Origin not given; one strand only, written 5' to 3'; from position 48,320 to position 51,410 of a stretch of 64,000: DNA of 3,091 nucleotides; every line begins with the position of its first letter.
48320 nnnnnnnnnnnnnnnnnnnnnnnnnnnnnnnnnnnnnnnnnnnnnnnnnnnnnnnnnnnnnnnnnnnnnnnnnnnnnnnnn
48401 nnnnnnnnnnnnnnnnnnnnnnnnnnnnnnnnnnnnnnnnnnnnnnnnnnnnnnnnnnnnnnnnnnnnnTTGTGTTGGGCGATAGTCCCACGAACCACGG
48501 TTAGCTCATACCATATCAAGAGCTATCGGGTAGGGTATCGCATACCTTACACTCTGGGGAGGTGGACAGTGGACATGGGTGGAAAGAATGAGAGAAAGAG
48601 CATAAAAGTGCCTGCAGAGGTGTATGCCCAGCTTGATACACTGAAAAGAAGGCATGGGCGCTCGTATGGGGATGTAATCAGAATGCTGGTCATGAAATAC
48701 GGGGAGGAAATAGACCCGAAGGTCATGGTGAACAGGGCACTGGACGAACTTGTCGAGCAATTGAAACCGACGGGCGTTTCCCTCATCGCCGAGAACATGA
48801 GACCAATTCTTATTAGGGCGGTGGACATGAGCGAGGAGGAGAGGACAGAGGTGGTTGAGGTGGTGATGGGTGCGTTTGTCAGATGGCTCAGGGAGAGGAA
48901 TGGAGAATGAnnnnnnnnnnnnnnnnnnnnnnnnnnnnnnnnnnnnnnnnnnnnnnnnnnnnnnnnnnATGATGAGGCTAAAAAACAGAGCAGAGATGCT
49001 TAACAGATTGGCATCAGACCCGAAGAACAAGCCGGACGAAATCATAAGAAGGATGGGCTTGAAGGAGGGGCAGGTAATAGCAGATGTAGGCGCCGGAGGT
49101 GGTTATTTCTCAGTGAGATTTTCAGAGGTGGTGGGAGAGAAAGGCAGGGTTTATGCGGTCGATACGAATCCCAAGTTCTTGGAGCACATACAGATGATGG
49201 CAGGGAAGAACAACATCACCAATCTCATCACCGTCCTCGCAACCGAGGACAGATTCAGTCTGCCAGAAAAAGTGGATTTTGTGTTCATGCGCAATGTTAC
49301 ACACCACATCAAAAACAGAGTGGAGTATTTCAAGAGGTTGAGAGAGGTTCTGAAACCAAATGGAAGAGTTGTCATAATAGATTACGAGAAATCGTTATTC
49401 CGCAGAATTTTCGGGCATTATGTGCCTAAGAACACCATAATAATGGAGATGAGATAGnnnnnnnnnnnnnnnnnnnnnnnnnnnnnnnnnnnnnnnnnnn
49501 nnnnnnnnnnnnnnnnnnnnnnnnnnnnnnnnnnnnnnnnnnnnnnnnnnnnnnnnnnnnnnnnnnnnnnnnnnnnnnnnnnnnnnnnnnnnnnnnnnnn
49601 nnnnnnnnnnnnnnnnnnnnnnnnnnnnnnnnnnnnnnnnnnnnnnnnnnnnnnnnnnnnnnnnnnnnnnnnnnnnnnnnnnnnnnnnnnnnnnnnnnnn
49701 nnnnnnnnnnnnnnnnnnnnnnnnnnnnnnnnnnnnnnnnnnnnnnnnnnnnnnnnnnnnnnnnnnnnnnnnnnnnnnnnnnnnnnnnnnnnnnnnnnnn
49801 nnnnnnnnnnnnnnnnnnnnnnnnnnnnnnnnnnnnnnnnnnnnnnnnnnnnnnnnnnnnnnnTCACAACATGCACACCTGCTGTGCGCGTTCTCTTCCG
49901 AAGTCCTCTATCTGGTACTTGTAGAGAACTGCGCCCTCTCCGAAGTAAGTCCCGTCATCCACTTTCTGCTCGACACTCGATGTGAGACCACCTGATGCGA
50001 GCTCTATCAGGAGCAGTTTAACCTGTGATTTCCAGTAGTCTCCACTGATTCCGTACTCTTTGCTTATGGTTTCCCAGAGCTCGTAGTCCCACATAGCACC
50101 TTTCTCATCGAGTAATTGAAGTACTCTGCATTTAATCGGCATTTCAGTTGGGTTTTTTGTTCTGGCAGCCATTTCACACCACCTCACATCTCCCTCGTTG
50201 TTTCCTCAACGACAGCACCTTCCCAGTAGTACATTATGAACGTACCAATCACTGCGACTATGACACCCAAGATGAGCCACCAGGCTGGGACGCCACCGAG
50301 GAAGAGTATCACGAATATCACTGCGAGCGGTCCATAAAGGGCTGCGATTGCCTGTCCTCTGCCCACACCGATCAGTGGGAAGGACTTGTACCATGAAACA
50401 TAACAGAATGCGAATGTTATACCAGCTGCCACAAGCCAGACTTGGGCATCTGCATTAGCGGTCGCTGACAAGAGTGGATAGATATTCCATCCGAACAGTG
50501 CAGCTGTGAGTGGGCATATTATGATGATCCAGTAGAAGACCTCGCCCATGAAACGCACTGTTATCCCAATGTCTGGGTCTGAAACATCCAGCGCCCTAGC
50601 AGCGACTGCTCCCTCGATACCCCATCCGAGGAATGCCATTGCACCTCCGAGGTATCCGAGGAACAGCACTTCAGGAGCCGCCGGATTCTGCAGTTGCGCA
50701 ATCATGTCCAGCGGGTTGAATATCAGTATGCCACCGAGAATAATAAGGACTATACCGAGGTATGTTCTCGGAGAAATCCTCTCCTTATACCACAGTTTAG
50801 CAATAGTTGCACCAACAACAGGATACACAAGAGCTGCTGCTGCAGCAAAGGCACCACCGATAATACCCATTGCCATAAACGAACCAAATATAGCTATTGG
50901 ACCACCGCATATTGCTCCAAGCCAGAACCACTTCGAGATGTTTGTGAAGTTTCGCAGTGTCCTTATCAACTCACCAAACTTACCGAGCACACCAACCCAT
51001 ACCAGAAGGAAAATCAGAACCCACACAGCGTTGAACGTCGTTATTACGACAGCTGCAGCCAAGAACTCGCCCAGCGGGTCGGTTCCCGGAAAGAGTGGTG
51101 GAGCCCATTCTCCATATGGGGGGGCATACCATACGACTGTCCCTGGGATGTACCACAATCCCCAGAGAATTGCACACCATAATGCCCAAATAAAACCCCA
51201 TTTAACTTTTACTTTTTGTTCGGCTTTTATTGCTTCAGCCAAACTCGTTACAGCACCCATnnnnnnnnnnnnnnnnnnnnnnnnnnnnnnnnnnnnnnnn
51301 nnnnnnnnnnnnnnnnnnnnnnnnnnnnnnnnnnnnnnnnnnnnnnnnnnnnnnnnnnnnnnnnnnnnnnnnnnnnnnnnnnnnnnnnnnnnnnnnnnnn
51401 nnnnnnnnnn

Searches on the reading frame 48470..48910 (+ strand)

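Call 47: search_protein_families(library=pfam, proteins=[window:48470-48910:+], max_evalue=0.01)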
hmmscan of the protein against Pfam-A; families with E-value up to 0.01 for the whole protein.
window:48470-48910:+ (146 aa): 2 families
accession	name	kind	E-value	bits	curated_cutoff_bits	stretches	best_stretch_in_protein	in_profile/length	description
PF01402.27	RHH_1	-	3.1e-05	24.2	20.5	1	44-77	3-36/39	Ribbon-helix-helix protein, copG family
PF02697.20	VAPB_antitox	-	0.00053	21.2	27.9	1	43-76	1-33/69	Putative antitoxin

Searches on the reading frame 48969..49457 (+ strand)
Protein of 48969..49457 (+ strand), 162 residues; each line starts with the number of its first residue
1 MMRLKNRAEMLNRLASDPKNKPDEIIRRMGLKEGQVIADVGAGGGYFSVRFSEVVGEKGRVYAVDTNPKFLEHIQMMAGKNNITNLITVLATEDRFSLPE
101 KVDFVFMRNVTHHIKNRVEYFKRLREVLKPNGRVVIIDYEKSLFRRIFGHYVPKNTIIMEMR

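Call 5: search_protein_families(library=pfam, proteins=[window:48969-49457:+])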
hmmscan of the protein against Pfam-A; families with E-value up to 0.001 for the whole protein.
window:48969-49457:+ (162 aa): 20 families
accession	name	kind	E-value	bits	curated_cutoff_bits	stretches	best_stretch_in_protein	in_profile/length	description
PF13847.12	Methyltransf_31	-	1.6e-15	57.5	27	1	32-140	2-113/145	Methyltransferase domain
PF08241.18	Methyltransf_11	-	1e-14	55.4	21.2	1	39-136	2-95/95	Methyltransferase domain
PF13649.12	Methyltransf_25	-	9.5e-14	52.3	27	1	37-132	1-97/97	Methyltransferase domain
PF08242.18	Methyltransf_12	-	3.4e-13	50.6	30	1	39-134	2-98/98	Methyltransferase domain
PF01209.24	Ubie_methyltran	-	2.2e-11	44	20.1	1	23-142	37-157/233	ubiE/COQ5 methyltransferase family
PF13489.12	Methyltransf_23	-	8.1e-11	42.4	27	1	22-143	9-123/164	Methyltransferase domain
PF02475.24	TRM5-TYW2_MTfase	-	7.6e-09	36.2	28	1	31-133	34-132/164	TRM5/TYW2 methyltransferase domain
PF08003.17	Methyltransf_9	-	9.9e-08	31.7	23.8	1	27-136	109-217/315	Protein of unknown function (DUF1698)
PF01728.25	FtsJ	-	4.5e-07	30.4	24.1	1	23-106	10-96/181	FtsJ-like methyltransferase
PF01135.25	PCMT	-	4.9e-07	30.2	20.3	1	29-90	69-130/210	Protein-L-isoaspartate(D-aspartate) O-methyltransferase (PCMT)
PF01269.23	Fibrillarin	-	5e-07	29.5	27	1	26-136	64-174/227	Fibrillarin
PF02353.26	CMAS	-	1e-05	25.5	27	1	14-136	43-164/273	Mycolic acid cyclopropane synthetase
PF13578.12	Methyltransf_24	-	1.5e-05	26.3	26.3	1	40-138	3-104/105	Methyltransferase domain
PF05175.20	MTS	-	4.3e-05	23.7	23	1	32-142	30-144/170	Methyltransferase small domain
PF05891.18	Methyltransf_PK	-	7.5e-05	22.8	27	1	29-138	51-161/218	AdoMet dependent proline di-methyltransferase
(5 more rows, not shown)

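Call 6: search_protein_families(library=ncbifam, proteins=[window:48969-49457:+])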
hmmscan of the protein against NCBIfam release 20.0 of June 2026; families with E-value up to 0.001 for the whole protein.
window:48969-49457:+ (162 aa): 40 families (the best 25 are shown)
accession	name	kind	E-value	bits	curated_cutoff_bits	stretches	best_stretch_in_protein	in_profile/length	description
NF001240.0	PRK00216.1-1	equivalog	2.6e-12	46.3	378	1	26-147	56-179/251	bifunctional demethylmenaquinone methyltransferase/2-methoxy-6-polyprenyl-1,4-benzoquinol methylase UbiE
NF001556.0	PRK00377.1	equivalog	4.9e-12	46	238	1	28-136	35-143/198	cobalt-precorrin-6Y C(15)-methyltransferase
TIGR02469.1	CbiT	equivalog_domain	1.1e-11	45.1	78.3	1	25-136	11-120/124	precorrin-6Y C5,15-methyltransferase (decarboxylating) subunit CbiT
NF052510.1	methyltran_MpqE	exception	1.1e-11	44.6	335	1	26-149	39-167/234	methyl-plastoquinone biosynthesis methyltransferase MpqE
NF008823.0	PRK11873.1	subfamily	4.9e-11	42.6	263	1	29-138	73-183/272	arsenite methyltransferase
NF001243.0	PRK00216.1-4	equivalog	7.1e-10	38.6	235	1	20-141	34-156/237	demethylmenaquinone methyltransferase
NF041537.1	ArsM_AhpD_UU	exception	7.4e-10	38.1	510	1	31-138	74-182/345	arsenite methyltransferase/AhpD domain selenoprotein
TIGR02752.1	MenG_heptapren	equivalog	7.5e-10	38.7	419.85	1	22-141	34-154/231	demethylmenaquinone methyltransferase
NF041536.1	ArsM_DUF2284_UU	exception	4.7e-09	35.1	575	1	31-138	74-182/459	arsenite methyltransferase/DUF2284 domain selenoprotein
NF011650.0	PRK15068.1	equivalog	6.1e-09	35.2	209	1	24-136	113-225/324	tRNA 5-methoxyuridine(34)/uridine 5-oxyacetic acid(34) synthase CmoB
NF047649.1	MTase_UXPK_star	exception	1.5e-08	34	460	1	31-138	75-183/283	methyltransferase/UXPK-star double selenoprotein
TIGR01983.1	UbiG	equivalog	2e-08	33.8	102.95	1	33-137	49-152/228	bifunctional 2-polyprenyl-6-hydroxyphenol methylase/3-demethylubiquinol 3-O-methyltransferase UbiG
TIGR01444.1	fkbM_fam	subfamily_domain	2.9e-08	34.3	37.7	1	36-90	1-53/143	FkbM family methyltransferase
TIGR00452.1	TIGR00452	equivalog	3e-08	32.9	275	1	32-136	116-219/316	tRNA 5-methoxyuridine(34)/uridine 5-oxyacetic acid(34) synthase CmoB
NF001244.0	PRK00216.1-5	equivalog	6.3e-08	32.2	216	1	24-141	39-158/236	bifunctional demethylmenaquinone methyltransferase/2-methoxy-6-polyprenyl-1,4-benzoquinol methylase UbiE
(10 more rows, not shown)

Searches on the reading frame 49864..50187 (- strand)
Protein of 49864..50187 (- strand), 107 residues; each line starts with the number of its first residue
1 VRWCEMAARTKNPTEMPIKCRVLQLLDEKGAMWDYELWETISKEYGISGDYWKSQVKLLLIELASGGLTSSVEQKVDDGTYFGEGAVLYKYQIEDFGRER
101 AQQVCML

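Call 5: search_protein_families(library=pfam, proteins=[window:49864-50187:-])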
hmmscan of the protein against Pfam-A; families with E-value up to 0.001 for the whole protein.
window:49864-50187:- (107 aa): 0 families

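Call 47: search_protein_families(library=pfam, proteins=[window:49864-50187:-], max_evalue=0.01)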
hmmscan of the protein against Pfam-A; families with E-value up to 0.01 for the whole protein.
window:49864-50187:- (107 aa): 0 families

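Call 61: search_protein_families(library=ncbifam, proteins=[window:49864-50187:-], max_evalue=0.00001)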
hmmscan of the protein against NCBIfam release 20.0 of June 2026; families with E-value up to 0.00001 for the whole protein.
window:49864-50187:- (107 aa): 0 families

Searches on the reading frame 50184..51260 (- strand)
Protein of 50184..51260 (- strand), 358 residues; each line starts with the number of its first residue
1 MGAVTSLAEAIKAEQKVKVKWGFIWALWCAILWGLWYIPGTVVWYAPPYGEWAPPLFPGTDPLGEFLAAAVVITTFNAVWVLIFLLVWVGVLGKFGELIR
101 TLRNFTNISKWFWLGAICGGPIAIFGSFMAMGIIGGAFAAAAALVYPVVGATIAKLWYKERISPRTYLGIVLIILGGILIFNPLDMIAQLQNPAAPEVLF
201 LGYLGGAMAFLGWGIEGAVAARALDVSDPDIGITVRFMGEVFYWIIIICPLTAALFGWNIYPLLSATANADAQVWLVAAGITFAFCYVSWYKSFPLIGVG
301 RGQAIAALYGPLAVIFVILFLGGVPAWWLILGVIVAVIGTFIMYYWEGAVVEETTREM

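Call 5: search_protein_families(library=pfam, proteins=[window:50184-51260:-])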
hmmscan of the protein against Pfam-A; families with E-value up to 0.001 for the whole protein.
window:50184-51260:- (358 aa): 1 family
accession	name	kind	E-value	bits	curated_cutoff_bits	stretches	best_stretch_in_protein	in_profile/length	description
PF00892.27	EamA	-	1.6e-07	32.1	28.2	2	74-181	34-134/135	EamA-like transporter family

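Call 6: search_protein_families(library=ncbifam, proteins=[window:50184-51260:-])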
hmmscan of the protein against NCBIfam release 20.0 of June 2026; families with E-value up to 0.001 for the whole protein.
window:50184-51260:- (358 aa): 0 families

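Call 60: find_homologous_proteins(query=window:50184-51260:-, max_evalue=1e-30)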
Query window:50184-51260:- (358 aa): 622 proteins with E <= 1e-30 among 8000 candidates; the best 120 are listed.
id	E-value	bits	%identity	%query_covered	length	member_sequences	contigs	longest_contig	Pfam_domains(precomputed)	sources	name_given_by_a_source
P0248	4.1e-195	666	84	98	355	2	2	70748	-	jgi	-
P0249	2.2e-112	394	54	97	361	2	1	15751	PF00892.27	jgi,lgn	-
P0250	2.8e-112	394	55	96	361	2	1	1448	PF00892.27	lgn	-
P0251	4.7e-110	386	57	94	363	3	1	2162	PF00892.27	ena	-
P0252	9.5e-110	385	55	97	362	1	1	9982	PF00892.27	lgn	-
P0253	1.5e-109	385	53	97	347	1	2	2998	PF00892.27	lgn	-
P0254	1.5e-109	385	53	97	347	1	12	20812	PF00892.27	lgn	-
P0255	2.5e-109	384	53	97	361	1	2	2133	PF00892.27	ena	-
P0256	2.9e-109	384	55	97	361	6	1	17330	PF00892.27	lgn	-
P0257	3.3e-109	384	53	96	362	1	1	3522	PF00892.27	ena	-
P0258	6.0e-109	383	53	97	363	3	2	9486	PF00892.27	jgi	-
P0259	7.1e-109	383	54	97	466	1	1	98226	PF00892.27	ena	-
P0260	8.0e-109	382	55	97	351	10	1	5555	PF00892.27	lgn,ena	-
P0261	1.4e-108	382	54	97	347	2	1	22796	PF00892.27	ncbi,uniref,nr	ncbi:MAG TPA: DMT family transporter [Aromatoleum sp.]|uniref:DMT family transporter n=1 Tax=Aromato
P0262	6.6e-108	379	54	97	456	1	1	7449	PF00892.27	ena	-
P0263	1.7e-107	378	54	96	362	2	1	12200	PF00892.27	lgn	-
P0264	1.7e-107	378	53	97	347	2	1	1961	PF00892.27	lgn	-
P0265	2.6e-107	377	53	99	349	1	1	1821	PF00892.27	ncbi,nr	ncbi:MAG: DMT family transporter [Methylococcales bacterium]|nr:DMT family transporter [Methylococca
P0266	3.4e-107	377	53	97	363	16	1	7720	PF00892.27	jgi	jgi:drug/metabolite transporter (DMT)-like permease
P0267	5.1e-107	376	53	97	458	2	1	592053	PF00892.27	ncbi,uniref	ncbi:DMT family transporter [Roseovarius sp. 2305UL8-3]|uniref:DMT family transporter n=1 Tax=Roseov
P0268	2.7e-106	374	53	97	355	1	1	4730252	PF00892.27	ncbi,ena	-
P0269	3.1e-106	374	53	99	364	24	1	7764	PF00892.27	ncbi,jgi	jgi:drug/metabolite transporter (DMT)-like permease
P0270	3.2e-106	374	53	98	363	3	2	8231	PF00892.27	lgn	-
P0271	4.3e-106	373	53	97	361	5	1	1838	PF00892.27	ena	-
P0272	4.7e-106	373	55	97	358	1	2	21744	PF00892.27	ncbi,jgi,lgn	-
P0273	5.0e-106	373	54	98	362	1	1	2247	PF00892.27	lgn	-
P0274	5.4e-106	373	52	97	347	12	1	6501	PF00892.27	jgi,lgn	jgi:drug/metabolite transporter (DMT)-like permease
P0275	6.2e-106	373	54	97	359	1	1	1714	PF00892.27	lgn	-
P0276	7.9e-106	373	53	96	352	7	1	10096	PF00892.27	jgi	jgi:drug/metabolite transporter (DMT)-like permease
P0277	8.6e-106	372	53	97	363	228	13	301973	PF00892.27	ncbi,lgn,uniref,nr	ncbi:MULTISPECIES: DMT family transporter [unclassified Pseudomonas]|uniref:DMT family transporter n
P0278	1.4e-105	372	52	97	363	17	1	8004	PF00892.27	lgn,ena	-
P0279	1.7e-105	371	53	97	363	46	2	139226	PF00892.27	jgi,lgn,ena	-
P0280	2.5e-105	371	53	97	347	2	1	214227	PF00892.27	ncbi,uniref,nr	ncbi:hypothetical protein GPA22_03870 [Aromatoleum toluvorans]|uniref:EamA domain-containing protein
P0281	2.5e-105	371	52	97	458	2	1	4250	PF00892.27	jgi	-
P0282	3.6e-105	370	51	99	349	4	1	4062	PF00892.27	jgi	jgi:drug/metabolite transporter (DMT)-like permease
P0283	4.2e-105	370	55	90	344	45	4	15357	PF00892.27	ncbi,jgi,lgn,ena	jgi:drug/metabolite transporter (DMT)-like permease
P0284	6.3e-105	370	53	96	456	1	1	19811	PF00892.27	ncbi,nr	ncbi:MAG: DMT family transporter [Hyphomicrobiales bacterium]|nr:DMT family transporter [Hyphomicrob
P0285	7.9e-105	369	51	97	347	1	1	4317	PF00892.27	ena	-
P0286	1.0e-104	369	54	95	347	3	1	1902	PF00892.27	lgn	-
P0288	1.3e-104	368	52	96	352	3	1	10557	PF00892.27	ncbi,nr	ncbi:MAG: DMT family transporter [Gammaproteobacteria bacterium]|nr:DMT family transporter [Gammapro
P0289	1.9e-104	368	52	97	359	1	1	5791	PF00892.27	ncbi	-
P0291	3.9e-104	367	52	97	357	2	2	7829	PF00892.27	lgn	-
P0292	4.6e-104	367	52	97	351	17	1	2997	PF00892.27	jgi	-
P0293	8.9e-104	366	52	99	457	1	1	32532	PF00892.27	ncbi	-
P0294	1.1e-103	366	52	97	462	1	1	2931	PF00892.27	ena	-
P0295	1.1e-103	365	52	97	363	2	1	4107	PF00892.27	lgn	-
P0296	1.1e-103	365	54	94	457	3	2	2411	PF00892.27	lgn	-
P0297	1.1e-103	365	53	97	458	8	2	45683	PF00892.27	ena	-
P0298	1.5e-103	365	53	98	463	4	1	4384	PF00892.27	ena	-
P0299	2.1e-103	365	50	97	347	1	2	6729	PF00892.27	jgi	jgi:drug/metabolite transporter (DMT)-like permease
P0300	2.5e-103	364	53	96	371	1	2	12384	PF00892.27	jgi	jgi:drug/metabolite transporter (DMT)-like permease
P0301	2.8e-103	364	50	99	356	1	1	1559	PF00892.27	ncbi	-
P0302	4.4e-103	363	51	99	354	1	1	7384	PF00892.27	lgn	-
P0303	4.6e-103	363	51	96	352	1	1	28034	PF00892.27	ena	-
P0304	5.1e-103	363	52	99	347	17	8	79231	PF00892.27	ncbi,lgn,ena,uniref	ncbi:EamA family transporter [Cupriavidus sp. 2MCAB6]|uniref:EamA family transporter n=1 Tax=Cupriav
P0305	5.3e-103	363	52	96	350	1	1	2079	PF00892.27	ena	-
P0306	8.7e-103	362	52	98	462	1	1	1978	PF00892.27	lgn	-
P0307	1.4e-102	362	51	98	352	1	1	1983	PF00892.27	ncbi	-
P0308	1.7e-102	362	51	97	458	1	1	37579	PF00892.27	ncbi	-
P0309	1.7e-102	362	49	94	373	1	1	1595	PF00892.27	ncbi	-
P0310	1.7e-102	362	51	97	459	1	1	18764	PF00892.27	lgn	-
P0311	1.9e-102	361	49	97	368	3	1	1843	PF00892.27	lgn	-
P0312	2.0e-102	361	52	97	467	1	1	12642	PF00892.27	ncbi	-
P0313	2.3e-102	361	51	97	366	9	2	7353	PF00892.27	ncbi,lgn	-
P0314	2.7e-102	361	51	97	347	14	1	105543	PF00892.27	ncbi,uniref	ncbi:DMT family transporter [Aromatoleum sp.]|uniref:DMT family transporter n=1 Tax=Aromatoleum sp. 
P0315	5.1e-102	360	49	98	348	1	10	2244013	PF00892.27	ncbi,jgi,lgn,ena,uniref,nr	ncbi:EamA family transporter [Methanomethylovorans sp.]|uniref:EamA family transporter n=1 Tax=Metha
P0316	5.6e-102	360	54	95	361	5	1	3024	PF00892.27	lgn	-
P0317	7.9e-102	359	50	97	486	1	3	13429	PF00892.27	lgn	-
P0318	8.3e-102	359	51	97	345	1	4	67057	PF00892.27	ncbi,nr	ncbi:MAG: DMT family transporter [Gammaproteobacteria bacterium]|nr:DMT family transporter [Gammapro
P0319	8.4e-102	359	53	95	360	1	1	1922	PF00892.27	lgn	-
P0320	9.0e-102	359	52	94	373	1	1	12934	PF00892.27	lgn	-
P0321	1.0e-101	359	49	97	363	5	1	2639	PF00892.27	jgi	jgi:drug/metabolite transporter (DMT)-like permease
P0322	1.3e-101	359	50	97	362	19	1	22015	PF00892.27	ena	-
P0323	2.0e-101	358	51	96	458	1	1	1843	PF00892.27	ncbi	-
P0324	3.0e-101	357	50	94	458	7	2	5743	PF00892.27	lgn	-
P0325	3.6e-101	357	52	97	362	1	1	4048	PF00892.27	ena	-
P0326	3.9e-101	357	51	97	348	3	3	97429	PF00892.27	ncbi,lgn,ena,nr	ncbi:MAG: DMT family transporter [Methanosarcinaceae archaeon]|nr:DMT family transporter [Methanosar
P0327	3.9e-101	357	52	94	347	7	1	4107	PF00892.27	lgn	-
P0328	3.9e-101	357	51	96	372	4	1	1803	PF00892.27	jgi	-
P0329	6.4e-101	356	54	92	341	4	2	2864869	PF00892.27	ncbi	ncbi:hypothetical protein ACQR3P_30245 [Rhodococcus sp. IEGM1300]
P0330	6.7e-101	356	52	95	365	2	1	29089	PF00892.27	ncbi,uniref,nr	ncbi:Permease of the drug/metabolite transporter (DMT) superfamily [Alteribacillus bidgolensis]|unir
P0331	7.2e-101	356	51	98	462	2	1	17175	PF00892.27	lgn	-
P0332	9.3e-101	356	50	99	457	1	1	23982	PF00892.27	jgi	jgi:drug/metabolite transporter (DMT)-like permease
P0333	1.1e-100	356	50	98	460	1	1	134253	PF00892.27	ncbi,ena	-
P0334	1.2e-100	355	50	97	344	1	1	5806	PF00892.27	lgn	-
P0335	1.4e-100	355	50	96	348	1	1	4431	PF00892.27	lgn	-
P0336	1.4e-100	355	50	97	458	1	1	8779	PF00892.27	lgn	-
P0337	2.0e-100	355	50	99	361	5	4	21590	PF00892.27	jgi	jgi:drug/metabolite transporter (DMT)-like permease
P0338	3.3e-100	354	49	95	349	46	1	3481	PF00892.27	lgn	-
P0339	4.1e-100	354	50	95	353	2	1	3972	PF00892.27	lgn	-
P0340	5.5e-100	353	49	97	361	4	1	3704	PF00892.27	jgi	jgi:drug/metabolite transporter (DMT)-like permease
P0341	5.6e-100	353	51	95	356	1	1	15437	PF00892.27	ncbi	-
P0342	8.4e-100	353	50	97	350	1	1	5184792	PF00892.27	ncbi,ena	-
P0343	8.9e-100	353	49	97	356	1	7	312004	PF00892.27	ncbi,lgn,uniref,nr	ncbi:DMT family transporter [Dehalobacterium formicoaceticum]|uniref:DMT family transporter n=1 Tax=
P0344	9.0e-100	353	50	94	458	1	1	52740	PF00892.27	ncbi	-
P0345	9.9e-100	352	50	97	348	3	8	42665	PF00892.27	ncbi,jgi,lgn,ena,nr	ncbi:MAG: EamA family transporter [Methanosarcina sp.]|jgi:drug/metabolite transporter (DMT)-like pe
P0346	1.1e-99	352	50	97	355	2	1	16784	PF00892.27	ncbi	-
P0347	1.2e-99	352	52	96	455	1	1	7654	PF00892.27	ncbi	-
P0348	1.3e-99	352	50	96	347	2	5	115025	PF00892.27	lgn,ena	-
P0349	1.5e-99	352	50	99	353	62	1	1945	PF00892.27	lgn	-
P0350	1.6e-99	352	52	97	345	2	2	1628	PF00892.27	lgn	-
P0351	1.7e-99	352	49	97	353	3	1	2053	PF00892.27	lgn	-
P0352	1.9e-99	352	50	96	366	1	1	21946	PF00892.27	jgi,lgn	jgi:drug/metabolite transporter (DMT)-like permease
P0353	2.1e-99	351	48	98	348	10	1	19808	PF00892.27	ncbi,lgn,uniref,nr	ncbi:MAG: DMT family transporter [Methanolobus sp.]|uniref:DMT family transporter n=1 Tax=Methanolob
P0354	2.1e-99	351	48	98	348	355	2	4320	PF00892.27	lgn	-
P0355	2.6e-99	351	48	97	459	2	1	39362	PF00892.27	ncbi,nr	ncbi:MAG: DMT family transporter [Rhodobacteraceae bacterium]|nr:DMT family transporter [Paracoccace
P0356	3.2e-99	351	51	96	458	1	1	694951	PF00892.27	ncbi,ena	-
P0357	3.3e-99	351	50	95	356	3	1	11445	PF00892.27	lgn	-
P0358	3.6e-99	351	49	97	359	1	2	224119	PF00892.27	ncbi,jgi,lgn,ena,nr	ncbi:MAG: DMT family transporter [Actinobacteria bacterium]|nr:DMT family transporter [Actinomycetot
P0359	3.9e-99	350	52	94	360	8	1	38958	PF00892.27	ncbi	ncbi:UNVERIFIED_ORG: drug/metabolite transporter (DMT)-like permease [Peribacillus simplex]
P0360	5.4e-99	350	50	96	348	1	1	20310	PF00892.27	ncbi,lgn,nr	ncbi:MAG: EamA family transporter [Methanolobus sp.]|nr:EamA family transporter [Methanolobus sp.]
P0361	5.4e-99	350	49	99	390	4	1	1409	PF00892.27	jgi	-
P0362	6.9e-99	350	51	97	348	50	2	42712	PF00892.27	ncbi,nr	ncbi:TPA: EamA family transporter [Methanosarcinaceae archaeon]|nr:EamA family transporter [Methanos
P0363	7.2e-99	350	51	96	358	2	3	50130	PF00892.27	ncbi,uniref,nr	ncbi:hypothetical protein CVD25_05455 [Bacillus canaveralius]|uniref:Uncharacterized protein n=1 Tax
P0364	8.6e-99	349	51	96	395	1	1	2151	PF00892.27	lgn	-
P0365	1.2e-98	349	50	98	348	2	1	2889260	PF00892.27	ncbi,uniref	ncbi:hypothetical protein [Methanolobus sp. WCC5]|uniref:EamA family transporter n=1 Tax=Methanolobu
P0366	1.2e-98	349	49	96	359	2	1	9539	PF00892.27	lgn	-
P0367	1.4e-98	349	49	99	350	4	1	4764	PF00892.27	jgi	jgi:drug/metabolite transporter (DMT)-like permease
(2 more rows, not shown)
